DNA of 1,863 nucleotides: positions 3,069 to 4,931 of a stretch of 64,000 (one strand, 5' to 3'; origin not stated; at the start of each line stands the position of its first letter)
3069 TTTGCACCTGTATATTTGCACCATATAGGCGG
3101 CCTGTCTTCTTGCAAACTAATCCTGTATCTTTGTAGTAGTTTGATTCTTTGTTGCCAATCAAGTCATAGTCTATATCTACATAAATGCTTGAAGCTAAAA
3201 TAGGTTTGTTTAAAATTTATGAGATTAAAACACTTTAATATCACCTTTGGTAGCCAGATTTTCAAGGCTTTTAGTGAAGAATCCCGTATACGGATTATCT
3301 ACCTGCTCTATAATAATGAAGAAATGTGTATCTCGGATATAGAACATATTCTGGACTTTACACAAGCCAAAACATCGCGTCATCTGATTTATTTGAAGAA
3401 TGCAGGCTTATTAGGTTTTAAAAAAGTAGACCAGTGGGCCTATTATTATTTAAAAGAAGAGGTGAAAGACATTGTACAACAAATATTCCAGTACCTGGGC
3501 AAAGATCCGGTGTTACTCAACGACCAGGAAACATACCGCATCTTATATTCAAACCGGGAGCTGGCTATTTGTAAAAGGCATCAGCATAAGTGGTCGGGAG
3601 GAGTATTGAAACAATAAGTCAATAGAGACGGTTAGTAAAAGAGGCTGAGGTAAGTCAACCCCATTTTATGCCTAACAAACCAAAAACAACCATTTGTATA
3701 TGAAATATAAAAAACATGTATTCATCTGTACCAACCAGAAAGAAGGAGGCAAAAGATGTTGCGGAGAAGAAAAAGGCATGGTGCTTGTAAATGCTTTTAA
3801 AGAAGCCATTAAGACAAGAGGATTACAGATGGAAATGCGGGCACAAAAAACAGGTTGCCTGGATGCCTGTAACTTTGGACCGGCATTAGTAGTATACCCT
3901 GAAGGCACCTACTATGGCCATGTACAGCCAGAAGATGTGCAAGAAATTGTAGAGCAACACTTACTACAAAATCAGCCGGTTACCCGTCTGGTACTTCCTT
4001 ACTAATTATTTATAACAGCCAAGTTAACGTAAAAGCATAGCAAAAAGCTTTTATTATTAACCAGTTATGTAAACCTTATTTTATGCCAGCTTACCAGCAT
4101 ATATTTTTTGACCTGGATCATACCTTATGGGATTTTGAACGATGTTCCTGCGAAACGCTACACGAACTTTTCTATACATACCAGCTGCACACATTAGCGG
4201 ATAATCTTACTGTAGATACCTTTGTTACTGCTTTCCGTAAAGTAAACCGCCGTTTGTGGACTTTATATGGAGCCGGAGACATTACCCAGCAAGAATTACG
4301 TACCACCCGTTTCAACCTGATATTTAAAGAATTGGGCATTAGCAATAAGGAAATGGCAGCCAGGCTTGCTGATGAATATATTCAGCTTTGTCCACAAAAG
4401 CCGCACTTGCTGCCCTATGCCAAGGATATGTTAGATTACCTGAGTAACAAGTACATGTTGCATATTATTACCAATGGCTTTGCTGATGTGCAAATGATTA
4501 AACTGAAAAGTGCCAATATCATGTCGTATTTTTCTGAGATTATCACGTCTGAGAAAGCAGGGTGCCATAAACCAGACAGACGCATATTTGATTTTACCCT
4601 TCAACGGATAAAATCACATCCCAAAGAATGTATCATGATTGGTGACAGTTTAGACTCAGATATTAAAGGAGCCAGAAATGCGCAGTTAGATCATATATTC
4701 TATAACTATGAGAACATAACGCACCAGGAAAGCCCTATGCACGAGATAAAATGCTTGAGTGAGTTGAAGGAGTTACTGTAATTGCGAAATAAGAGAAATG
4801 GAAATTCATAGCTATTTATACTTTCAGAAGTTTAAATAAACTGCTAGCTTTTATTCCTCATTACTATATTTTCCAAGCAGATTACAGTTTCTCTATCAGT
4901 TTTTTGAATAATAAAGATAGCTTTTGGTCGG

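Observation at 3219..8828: ArsS-type radical-SAM cluster carrying a purine nucleoside phosphorylase and a HAD phosphatase, but no arsM in the window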

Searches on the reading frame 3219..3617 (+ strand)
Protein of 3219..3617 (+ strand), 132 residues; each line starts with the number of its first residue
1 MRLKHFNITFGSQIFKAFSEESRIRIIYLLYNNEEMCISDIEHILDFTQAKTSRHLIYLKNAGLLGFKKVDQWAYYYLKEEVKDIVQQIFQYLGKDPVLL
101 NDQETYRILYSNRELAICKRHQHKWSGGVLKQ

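Call 4: search_protein_families(library=ncbifam, proteins=[window:3219-3617:+], max_evalue=0.001)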
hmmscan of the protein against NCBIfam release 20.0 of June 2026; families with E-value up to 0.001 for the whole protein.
window:3219-3617:+ (132 aa): 7 families
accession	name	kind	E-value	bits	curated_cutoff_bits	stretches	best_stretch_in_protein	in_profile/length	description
NF033788.1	HTH_metalloreg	subfamily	2.6e-19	68.8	55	1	12-81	2-71/77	metalloregulator ArsR/SmtB family transcription factor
NF007528.0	PRK10141.1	subfamily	5.3e-15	55.3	97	1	13-85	8-80/117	metalloregulator ArsR/SmtB family transcription factor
NF033789.1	repress_SdpR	subfamily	4.5e-11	42.5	100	1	14-88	1-75/79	autorepressor SdpR family transcription factor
NF045707.1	Dbac_1936_reg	equivalog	7.8e-07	29.1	115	1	12-89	8-85/99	ArsR/SmtB-type metalloregulator TsoR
NF041413.1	ArsR_Rv2640c_fam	equivalog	4.4e-06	27.1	155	1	15-82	36-105/118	Rv2640c family ArsR-like transcriptional regulator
NF040642.1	sulf_sens_BigR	equivalog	7.7e-05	22.7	155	1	12-90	11-89/95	sulfite-sensing transcriptional repressor BigR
NF052279.1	lipo_TamL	exception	0.00044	18.8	400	1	28-105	21-98/747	translocation and assembly module lipoprotein TamL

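Call 5: search_protein_families(library=pfam, proteins=[window:3219-3617:+], max_evalue=0.001)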
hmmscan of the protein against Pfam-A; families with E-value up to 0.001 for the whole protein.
window:3219-3617:+ (132 aa): 1 family
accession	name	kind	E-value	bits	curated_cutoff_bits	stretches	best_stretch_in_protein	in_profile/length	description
PF01022.26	HTH_5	-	2.8e-10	40.3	22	1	21-64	2-44/47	Bacterial regulatory protein, arsR family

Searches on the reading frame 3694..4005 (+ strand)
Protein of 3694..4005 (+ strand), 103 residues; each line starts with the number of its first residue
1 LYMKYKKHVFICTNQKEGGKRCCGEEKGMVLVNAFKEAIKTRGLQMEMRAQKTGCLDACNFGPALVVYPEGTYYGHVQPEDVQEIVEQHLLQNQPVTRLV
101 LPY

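Call 4: search_protein_families(library=ncbifam, proteins=[window:3694-4005:+], max_evalue=0.001)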
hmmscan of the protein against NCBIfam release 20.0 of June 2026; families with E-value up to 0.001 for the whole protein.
window:3694-4005:+ (103 aa): 2 families
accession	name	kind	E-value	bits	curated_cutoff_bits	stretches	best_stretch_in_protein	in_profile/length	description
NF041612.1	fdxn_Clost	equivalog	6.4e-23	81.3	150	1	4-100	3-101/102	2Fe-2S ferredoxin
NF041613.1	fdxn_Azotob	equivalog_domain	1.3e-20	73.7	195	1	5-98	4-99/107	2Fe-2S ferredoxin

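Call 5: search_protein_families(library=pfam, proteins=[window:3694-4005:+], max_evalue=0.001)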
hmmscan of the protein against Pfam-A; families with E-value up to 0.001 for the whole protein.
window:3694-4005:+ (103 aa): 3 families
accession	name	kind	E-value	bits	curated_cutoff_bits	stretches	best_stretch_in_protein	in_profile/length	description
PF06999.17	Suc_Fer-like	-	2.8e-09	37.8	34.9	1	4-99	94-188/191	Sucrase/ferredoxin-like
PF01257.25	2Fe-2S_thioredx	-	8.1e-05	22.9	24.8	1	44-88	101-143/145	Thioredoxin-like [2Fe-2S] ferredoxin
PF07845.16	DUF1636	-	0.00021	22.1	31.6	1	10-84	2-82/117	Protein of unknown function (DUF1636)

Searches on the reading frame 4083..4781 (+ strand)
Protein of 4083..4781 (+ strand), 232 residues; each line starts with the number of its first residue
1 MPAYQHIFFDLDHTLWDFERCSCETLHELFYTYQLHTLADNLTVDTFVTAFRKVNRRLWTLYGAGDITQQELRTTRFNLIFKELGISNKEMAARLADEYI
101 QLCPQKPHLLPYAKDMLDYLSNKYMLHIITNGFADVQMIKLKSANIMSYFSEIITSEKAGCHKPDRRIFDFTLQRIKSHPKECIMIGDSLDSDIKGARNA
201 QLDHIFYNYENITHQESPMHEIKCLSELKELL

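Call 4: search_protein_families(library=ncbifam, proteins=[window:4083-4781:+], max_evalue=0.001)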
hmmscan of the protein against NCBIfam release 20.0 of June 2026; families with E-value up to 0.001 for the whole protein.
window:4083-4781:+ (232 aa): 30 families (the best 25 are shown)
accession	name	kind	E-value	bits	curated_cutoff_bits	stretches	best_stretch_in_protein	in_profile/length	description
TIGR02254.1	YjjG_YfnB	equivalog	2.5e-61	207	159.9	1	4-231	1-222/223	YjjG family noncanonical pyrimidine nucleotidase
NF006976.0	PRK09449.1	equivalog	8.2e-47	159.6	183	1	3-232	2-222/225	pyrimidine 5'-nucleotidase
NF052576.1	PymNtasePynAStpc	equivalog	1.1e-39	136.4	350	1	3-232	2-227/229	pyrimidine 5'-nucleotidase PynA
TIGR02253.1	CTE7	subfamily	1e-33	117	169.75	1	6-228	4-220/221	TIGR02253 family HAD-type hydrolase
NF053830.1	RUBPPhHalo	equivalog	3.8e-22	79.1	330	1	4-231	2-233/234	ribulose-1,5-bisphosphate 5-phosphatase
TIGR02252.1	DREG-2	subfamily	3.9e-21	75.7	155.2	1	6-205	2-202/203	HAD hydrolase, REG-2-like, family IA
TIGR01549.1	HAD-SF-IA-v1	subfamily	3.8e-15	56.6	23.3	1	96-201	50-149/149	HAD-IA family hydrolase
NF009695.0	PRK13222.1-2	equivalog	6.7e-15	55.2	225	1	59-230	48-220/226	phosphoglycolate phosphatase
TIGR02247.1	HAD-1A3-hyp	subfamily_domain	9.1e-14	51.7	125.4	1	66-201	52-189/211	epoxide hydrolase N-terminal domain-like phosphatase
NF008018.0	PRK10748.1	equivalog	2.7e-12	46.4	225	1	7-212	13-212/238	5-amino-6-(5-phospho-D-ribitylamino)uracil phosphatase YigB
TIGR01428.1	HAD_type_II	equivalog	4.6e-12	46.4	125.4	1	7-205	4-188/197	haloacid dehalogenase type II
NF009804.0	PRK13288.1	equivalog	1.1e-11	44.6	218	1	115-202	89-176/215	pyrophosphatase PpaX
TIGR01449.2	PGP_bact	equivalog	2e-10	40.6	180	1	9-231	3-212/213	phosphoglycolate phosphatase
NF009697.0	PRK13222.1-4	equivalog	1.4e-08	34.3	327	1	89-210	75-200/232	phosphoglycolate phosphatase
TIGR01662.1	HAD-SF-IIIA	subfamily_domain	3e-08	33.9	44.6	1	113-205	30-136/141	HAD-IIIA family hydrolase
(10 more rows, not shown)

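Call 5: search_protein_families(library=pfam, proteins=[window:4083-4781:+], max_evalue=0.001)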
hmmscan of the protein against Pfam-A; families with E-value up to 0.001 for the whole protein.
window:4083-4781:+ (232 aa): 4 families
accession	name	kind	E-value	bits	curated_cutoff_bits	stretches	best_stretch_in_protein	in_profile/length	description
PF13419.12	HAD_2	-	7.4e-26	91.8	23.8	1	7-205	1-176/178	Haloacid dehalogenase-like hydrolase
PF00702.32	Hydrolase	-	6.2e-21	76.1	26.4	1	5-200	2-190/191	haloacid dehalogenase-like hydrolase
PF13242.12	Hydrolase_like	-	2.2e-12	47.2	22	1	161-209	2-50/75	HAD-hyrolase-like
PF12710.13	HAD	-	0.00059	20.8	27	0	7-197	1-188/189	haloacid dehalogenase-like hydrolase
